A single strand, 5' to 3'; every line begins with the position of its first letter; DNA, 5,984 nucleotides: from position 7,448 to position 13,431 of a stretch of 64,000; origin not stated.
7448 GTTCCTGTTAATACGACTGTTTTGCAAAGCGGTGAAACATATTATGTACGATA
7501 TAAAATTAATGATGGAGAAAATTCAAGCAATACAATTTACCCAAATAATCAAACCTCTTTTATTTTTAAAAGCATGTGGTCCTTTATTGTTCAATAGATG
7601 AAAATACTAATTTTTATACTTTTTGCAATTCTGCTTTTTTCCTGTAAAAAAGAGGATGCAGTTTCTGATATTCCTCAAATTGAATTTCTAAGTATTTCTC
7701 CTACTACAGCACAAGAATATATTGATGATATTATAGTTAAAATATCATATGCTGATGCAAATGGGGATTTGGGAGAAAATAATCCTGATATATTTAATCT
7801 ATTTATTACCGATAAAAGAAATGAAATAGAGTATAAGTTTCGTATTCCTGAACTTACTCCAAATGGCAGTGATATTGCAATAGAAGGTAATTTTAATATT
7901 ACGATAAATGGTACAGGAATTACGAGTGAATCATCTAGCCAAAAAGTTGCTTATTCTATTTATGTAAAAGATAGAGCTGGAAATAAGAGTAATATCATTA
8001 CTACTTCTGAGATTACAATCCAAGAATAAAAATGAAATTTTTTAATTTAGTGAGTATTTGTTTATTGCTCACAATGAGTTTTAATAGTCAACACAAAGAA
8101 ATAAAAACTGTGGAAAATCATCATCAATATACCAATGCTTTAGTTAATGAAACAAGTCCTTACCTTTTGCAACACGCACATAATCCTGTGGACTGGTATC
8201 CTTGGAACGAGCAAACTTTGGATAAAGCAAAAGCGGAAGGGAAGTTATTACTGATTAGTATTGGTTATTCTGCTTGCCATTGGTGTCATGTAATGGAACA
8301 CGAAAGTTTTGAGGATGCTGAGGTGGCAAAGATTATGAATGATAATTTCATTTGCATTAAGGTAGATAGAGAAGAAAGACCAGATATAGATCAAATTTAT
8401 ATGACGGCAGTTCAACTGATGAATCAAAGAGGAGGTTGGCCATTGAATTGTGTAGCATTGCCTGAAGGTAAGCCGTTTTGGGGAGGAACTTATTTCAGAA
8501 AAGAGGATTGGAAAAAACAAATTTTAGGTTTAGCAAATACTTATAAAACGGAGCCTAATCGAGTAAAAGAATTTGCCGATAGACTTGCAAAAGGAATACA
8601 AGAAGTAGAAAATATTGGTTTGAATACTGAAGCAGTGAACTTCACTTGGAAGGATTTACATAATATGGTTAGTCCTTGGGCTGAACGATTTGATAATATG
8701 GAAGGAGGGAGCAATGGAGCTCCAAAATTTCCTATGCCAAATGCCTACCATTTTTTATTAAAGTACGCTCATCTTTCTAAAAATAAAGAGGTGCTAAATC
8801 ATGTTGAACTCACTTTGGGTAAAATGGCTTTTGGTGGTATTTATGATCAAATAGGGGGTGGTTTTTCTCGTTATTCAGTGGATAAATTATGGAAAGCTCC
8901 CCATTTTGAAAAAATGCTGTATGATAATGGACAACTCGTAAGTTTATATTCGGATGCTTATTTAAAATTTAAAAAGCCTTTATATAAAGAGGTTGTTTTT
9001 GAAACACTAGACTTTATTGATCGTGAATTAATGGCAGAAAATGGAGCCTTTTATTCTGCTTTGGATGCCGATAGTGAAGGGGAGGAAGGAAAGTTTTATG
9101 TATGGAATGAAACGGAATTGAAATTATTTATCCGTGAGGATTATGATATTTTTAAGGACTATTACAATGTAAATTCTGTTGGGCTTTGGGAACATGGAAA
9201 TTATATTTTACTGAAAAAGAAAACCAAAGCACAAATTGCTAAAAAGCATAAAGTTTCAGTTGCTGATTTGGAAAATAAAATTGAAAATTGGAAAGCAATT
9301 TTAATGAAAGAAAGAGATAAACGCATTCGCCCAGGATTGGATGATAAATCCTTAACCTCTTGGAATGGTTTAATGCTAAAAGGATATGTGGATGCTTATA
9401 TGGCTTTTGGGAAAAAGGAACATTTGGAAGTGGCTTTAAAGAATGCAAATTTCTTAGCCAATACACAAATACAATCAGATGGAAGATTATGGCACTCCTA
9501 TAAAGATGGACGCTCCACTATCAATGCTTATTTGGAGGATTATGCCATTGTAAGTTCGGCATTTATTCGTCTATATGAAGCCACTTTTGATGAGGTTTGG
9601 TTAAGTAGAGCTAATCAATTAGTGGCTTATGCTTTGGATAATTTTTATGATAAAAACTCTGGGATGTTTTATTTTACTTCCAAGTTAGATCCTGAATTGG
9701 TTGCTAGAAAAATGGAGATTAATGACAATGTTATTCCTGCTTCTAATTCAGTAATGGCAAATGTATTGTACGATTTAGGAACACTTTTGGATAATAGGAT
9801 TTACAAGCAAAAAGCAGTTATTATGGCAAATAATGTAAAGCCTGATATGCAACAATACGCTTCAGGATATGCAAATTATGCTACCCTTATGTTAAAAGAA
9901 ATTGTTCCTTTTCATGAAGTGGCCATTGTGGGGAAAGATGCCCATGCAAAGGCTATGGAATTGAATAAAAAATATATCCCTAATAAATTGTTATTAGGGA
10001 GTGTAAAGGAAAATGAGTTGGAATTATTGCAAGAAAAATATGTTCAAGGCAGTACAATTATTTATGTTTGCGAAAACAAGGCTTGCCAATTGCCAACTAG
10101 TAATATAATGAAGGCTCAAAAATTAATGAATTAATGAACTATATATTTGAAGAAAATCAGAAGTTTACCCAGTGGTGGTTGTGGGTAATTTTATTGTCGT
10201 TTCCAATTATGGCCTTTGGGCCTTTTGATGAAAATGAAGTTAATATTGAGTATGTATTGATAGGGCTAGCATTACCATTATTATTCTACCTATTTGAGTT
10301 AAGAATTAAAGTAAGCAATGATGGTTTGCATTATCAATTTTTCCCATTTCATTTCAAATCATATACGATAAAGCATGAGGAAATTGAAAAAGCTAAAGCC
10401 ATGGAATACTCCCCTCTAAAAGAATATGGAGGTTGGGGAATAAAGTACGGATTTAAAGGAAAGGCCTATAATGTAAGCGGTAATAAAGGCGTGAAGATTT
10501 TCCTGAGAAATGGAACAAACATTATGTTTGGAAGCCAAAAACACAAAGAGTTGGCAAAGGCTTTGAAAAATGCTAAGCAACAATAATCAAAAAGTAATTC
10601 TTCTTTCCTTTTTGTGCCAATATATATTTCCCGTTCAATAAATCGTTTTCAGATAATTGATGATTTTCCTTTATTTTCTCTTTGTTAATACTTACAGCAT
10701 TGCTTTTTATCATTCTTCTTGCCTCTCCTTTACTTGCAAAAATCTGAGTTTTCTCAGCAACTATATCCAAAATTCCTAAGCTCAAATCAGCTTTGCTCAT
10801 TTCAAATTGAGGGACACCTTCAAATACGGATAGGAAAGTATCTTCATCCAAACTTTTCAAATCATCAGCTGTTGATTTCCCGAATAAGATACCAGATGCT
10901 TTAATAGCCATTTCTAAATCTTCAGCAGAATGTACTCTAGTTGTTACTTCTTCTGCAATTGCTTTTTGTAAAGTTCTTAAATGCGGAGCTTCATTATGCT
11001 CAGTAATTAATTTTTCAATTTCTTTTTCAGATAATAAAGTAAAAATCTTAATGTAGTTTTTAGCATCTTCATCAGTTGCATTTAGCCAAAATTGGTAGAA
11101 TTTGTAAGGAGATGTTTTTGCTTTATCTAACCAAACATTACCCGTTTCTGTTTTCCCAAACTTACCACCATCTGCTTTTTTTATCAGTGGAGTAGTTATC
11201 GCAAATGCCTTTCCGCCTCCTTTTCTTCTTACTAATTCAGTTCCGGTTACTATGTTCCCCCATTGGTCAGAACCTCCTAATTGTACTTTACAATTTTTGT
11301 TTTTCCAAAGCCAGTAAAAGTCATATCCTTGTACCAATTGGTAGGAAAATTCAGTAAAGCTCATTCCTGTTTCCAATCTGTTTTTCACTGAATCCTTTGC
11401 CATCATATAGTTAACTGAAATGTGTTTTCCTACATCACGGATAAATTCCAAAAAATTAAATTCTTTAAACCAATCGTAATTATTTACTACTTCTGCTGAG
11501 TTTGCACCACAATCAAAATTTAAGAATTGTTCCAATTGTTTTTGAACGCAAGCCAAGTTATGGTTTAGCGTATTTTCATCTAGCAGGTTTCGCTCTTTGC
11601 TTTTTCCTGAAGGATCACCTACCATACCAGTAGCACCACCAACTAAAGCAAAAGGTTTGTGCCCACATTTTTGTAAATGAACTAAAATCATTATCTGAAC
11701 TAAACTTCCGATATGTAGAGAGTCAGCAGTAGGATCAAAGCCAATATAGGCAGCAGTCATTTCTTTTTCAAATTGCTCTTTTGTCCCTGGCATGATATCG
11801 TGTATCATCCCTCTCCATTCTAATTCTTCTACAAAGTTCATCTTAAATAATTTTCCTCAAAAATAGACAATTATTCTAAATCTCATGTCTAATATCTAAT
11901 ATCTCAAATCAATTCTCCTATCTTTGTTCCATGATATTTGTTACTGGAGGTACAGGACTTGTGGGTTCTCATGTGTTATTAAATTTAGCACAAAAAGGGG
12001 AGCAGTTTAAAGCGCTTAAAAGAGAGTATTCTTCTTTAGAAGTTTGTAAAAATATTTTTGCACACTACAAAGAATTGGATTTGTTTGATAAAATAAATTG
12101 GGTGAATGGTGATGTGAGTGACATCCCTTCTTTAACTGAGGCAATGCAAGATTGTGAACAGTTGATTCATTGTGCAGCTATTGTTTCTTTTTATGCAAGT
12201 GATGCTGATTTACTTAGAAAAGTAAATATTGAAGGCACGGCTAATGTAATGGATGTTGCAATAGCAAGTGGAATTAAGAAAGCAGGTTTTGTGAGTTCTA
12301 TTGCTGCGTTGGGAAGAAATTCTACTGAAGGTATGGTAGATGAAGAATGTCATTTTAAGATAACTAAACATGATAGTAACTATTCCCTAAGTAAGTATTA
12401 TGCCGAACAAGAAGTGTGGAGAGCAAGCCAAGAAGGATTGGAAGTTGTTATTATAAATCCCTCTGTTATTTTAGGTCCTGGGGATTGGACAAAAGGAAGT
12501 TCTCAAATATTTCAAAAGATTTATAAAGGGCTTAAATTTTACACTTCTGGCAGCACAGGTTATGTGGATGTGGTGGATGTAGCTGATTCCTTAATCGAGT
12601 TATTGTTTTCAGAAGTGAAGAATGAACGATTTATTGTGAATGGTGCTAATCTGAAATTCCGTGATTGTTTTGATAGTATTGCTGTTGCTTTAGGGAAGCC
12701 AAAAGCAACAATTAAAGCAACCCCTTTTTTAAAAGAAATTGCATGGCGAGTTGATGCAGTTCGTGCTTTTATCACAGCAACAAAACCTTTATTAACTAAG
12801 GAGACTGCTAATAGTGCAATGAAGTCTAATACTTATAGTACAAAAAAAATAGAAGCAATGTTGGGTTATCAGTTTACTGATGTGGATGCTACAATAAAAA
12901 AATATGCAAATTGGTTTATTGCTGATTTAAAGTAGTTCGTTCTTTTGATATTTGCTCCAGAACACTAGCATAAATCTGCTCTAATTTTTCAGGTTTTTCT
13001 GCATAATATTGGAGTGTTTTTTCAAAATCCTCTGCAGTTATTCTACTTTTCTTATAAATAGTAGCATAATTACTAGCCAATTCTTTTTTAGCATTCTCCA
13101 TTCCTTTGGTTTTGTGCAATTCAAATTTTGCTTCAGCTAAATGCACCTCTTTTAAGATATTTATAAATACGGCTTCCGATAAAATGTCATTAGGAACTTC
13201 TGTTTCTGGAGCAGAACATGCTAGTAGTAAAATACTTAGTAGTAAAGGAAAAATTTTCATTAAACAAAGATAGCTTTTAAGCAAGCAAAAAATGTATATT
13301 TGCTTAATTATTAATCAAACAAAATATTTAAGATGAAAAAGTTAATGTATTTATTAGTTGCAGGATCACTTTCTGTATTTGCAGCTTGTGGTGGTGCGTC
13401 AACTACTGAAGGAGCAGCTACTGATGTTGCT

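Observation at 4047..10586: Seven-gene, translationally coupled operon of exported proteins with no recognised function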

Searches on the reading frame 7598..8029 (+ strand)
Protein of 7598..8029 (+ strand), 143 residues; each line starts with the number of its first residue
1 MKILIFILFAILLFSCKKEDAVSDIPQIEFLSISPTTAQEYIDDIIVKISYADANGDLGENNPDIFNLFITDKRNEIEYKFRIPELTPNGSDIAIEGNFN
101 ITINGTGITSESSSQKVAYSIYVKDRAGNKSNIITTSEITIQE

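Call 3: search_protein_families(library=pfam, proteins=[window:7598-8029:+], max_evalue=1)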
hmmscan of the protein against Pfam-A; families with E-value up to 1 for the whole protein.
window:7598-8029:+ (143 aa): 0 families

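Call 4: search_protein_families(library=ncbifam, proteins=[window:7598-8029:+], max_evalue=1)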
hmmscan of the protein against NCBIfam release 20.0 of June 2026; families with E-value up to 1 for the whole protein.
window:7598-8029:+ (143 aa): 4 families
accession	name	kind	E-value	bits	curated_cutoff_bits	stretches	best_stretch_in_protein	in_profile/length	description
NF053773.1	BSAP5i_fam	equivalog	0.0079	16.3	150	1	1-98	4-91/135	BSAP-5i family immunity protein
NF047780.1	LIC12708_fam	subfamily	0.011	14.7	150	1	44-132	251-344/391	LIC_12708 family protein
TIGR01781.1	Trep_dent_lipo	paralog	0.015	14.4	294.45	1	4-24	8-29/412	clustered-type lipoprotein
NF052634.1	Riean_0653_fam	subfamily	0.066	14.1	57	1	1-51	1-52/176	Riean_0653 family protein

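Call 49: search_protein_families(library=pfam, alignment_id=A8, max_evalue=1)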
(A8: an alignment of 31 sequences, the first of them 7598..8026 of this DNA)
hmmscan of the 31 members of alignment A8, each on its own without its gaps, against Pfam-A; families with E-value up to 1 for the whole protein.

A. member 1, window:7598-8026:+ (143 aa): 0 families

B. families by the number of members that match (of 31 scanned): 19 families
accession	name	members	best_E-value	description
PF17166.9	DUF5126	9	0.0085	Domain of unknown function (DUF5126)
PF14186.12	Aida_C2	6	0.0025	Axin interactor dorsalisation-associated protein, C-terminal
PF19116.6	DUF5801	3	0.027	Domain of unknown function (DUF5801)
PF21544.3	PorZ_N_b_propeller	2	0.0066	TSS9, PorZ, N-terminal beta-propeller domain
PF20164.4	GspA_SrpA_N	1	0.027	GspA/SrpA SigLec-like domain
PF23900.1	PRS2_N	1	0.04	PRS2 N-terminal domain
PF03739.19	LptF_LptG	1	0.05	Lipopolysaccharide export system permease LptF/LptG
PF12245.14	Big_3_2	1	0.052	Bacterial Ig-like domain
PF16390.11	DUF4999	1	0.069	Domain of unknown function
PF12912.12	N_NLPC_P60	1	0.07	NLPC_P60 stabilising domain, N term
PF22349.1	Fervidolysin_SD2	1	0.072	Fervidolysin, second beta-sandwich domain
PF16408.10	DUF5016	1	0.074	Domain of unknown function (DUF5016)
PF09008.15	Head_binding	1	0.091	Head binding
PF09716.15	ETRAMP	1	0.1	Malarial early transcribed membrane protein (ETRAMP)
PF19516.4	DUF6049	1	0.11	Family of unknown function (DUF6049)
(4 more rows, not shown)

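Call 91: search_solved_structures(query=A8, max_evalue=10, show_alignments=1)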
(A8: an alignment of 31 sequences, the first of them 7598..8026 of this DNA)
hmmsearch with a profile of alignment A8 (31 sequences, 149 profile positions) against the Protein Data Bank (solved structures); distinct sequences matched with E-value up to 10: 0.

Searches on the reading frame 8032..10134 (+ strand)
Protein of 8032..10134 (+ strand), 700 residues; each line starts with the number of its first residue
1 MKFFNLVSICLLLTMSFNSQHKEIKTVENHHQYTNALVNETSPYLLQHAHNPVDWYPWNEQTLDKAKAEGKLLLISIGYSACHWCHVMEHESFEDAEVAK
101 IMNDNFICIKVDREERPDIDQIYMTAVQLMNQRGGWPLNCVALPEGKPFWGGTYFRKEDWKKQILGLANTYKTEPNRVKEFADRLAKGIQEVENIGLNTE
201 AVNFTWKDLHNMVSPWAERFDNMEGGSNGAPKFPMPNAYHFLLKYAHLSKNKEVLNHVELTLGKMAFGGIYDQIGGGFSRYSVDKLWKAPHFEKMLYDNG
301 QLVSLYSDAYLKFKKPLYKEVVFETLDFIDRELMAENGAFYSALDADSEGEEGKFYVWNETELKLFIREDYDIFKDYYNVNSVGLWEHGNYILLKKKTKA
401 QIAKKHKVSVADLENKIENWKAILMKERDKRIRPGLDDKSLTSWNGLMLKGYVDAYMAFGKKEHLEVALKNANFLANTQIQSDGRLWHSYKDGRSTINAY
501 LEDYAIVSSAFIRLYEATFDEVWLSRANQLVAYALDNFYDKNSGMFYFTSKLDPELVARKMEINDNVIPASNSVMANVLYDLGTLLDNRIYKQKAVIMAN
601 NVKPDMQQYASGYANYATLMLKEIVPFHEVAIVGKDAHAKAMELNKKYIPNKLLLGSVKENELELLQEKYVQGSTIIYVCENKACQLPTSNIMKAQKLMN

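Call 3: search_protein_families(library=pfam, proteins=[window:8032-10134:+], max_evalue=1)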
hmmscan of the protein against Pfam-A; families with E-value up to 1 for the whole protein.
window:8032-10134:+ (700 aa): 8 families
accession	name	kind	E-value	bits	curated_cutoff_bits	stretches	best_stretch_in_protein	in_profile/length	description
PF03190.21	Thioredox_DsbH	-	2.8e-65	219.7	27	1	34-187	1-160/163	Protein of unknown function, DUF255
PF13899.12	Thioredoxin_7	-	3.3e-10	40.4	27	1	54-118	1-65/83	Thioredoxin-like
PF07944.18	Beta-AFase-like_GH127_cat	-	0.00029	20.4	24.9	1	447-535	129-208/376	Beta-L-arabinofuranosidase, GH127 catalytic domain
PF13098.12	Thioredoxin_2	-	0.0067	17.2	27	1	66-118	1-55/104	Thioredoxin-like domain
PF03663.20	Glyco_hydro_76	-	0.0072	16.3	25.9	1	460-545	171-262/366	Glycosyl hydrolase family 76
PF06662.19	C5-epim_C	-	0.017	15.1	23.3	1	446-512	32-92/188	D-glucuronyl C5-epimerase C-terminus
PF07221.17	GlcNAc_2-epim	-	0.031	14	23.4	1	507-545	145-183/347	N-acylglucosamine 2-epimerase (GlcNAc 2-epimerase)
PF18460.6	HetR_C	-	0.06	13.7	27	1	178-226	20-67/79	Heterocyst differentiation regulator C-terminal Hood domain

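Call 4: search_protein_families(library=ncbifam, proteins=[window:8032-10134:+], max_evalue=1)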
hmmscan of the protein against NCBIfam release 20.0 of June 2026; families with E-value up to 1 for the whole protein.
window:8032-10134:+ (700 aa): 6 families
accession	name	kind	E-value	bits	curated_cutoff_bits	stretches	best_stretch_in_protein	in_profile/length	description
NF045694.1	seleno_TsoB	exception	2.5e-07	29.2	805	1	51-114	455-518/572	rhodanese/DsbD fusion-like selenoprotein TsoB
NF043050.1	DisulfRedDsbH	equivalog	0.001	19.2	190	1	5-115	8-105/166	disulfide reductase DsbH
NF048019.1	IS256_Zn_var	equivalog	0.0032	16.8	150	1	473-550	28-108/304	IS256 family transposase, variant Zn-binding type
NF001419.0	PRK00293.1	subfamily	0.025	13.2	330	1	45-120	452-526/574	protein-disulfide reductase DsbD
NF041199.1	trx7_PDZ_seleno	equivalog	0.065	12.1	300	1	55-120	3-69/390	Trx7/PDZ domain-containing (seleno)protein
NF038151.1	lanthi_synth_III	equivalog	0.075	11.4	575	1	454-548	618-709/833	class III lanthionine synthetase LanKC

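Call 8: search_solved_structures(query=window:8032-10131:+, max_evalue=0.001)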
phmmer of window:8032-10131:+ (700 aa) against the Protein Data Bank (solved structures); distinct sequences matched with E-value up to 0.001: 2.
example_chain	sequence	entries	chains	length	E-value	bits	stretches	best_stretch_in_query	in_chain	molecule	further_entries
7tkv_A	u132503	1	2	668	1.7e-112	380.6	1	34-596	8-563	Thioredox_DsbH domain-containing protein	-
3ira_A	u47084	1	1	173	1e-54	189.6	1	35-164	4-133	Conserved protein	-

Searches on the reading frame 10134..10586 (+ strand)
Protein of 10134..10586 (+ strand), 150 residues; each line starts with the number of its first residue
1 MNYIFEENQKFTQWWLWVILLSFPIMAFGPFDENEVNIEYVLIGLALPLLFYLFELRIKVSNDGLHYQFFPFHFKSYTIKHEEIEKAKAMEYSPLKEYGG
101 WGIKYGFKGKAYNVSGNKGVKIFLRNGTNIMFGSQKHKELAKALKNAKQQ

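Call 3: search_protein_families(library=pfam, proteins=[window:10134-10586:+], max_evalue=1)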
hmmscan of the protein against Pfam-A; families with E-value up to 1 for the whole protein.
window:10134-10586:+ (150 aa): 2 families
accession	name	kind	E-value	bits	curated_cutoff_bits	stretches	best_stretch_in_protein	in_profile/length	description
PF19638.4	DUF6141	-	0.04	14.2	27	1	40-147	60-160/164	Family of unknown function (DUF6141)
PF11292.14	DUF3093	-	0.21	12.3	23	1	5-66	2-66/140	Protein of unknown function (DUF3093)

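Call 4: search_protein_families(library=ncbifam, proteins=[window:10134-10586:+], max_evalue=1)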
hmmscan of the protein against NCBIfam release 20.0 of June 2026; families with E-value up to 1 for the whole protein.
window:10134-10586:+ (150 aa): 0 families

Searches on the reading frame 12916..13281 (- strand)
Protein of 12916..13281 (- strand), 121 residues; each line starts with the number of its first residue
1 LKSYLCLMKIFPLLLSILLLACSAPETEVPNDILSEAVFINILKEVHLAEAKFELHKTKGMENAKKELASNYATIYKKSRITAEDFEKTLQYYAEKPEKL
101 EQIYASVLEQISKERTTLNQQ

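Call 94: search_protein_families(library=pfam, proteins=[window:12916-13281:-], max_evalue=0.1)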
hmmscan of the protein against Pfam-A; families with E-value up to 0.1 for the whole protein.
window:12916-13281:- (121 aa): 7 families
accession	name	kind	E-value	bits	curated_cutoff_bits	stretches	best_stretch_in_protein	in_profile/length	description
PF14129.11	DUF4296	-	6.8e-17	62.2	27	1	30-115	1-85/87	Domain of unknown function (DUF4296)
PF09824.15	ArsR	-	0.0026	17.9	28.6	1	39-119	47-125/159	ArsR transcriptional regulator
PF02791.22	DDT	-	0.032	14.8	22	1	70-113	14-57/58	DDT domain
PF12363.14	Phage_TAC_12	-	0.035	15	26.2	1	71-117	58-103/111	Phage tail assembly chaperone protein, TAC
PF17132.9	Glyco_hydro_106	-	0.041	12.8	29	1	58-105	423-469/743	alpha-L-rhamnosidase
PF21439.2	MxiC_C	-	0.052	14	27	0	73-110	12-49/95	Protein MxiC, C-terminal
PF04831.18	POPDC1-3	-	0.062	13.9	28.1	1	4-95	24-111/140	POPDC1-3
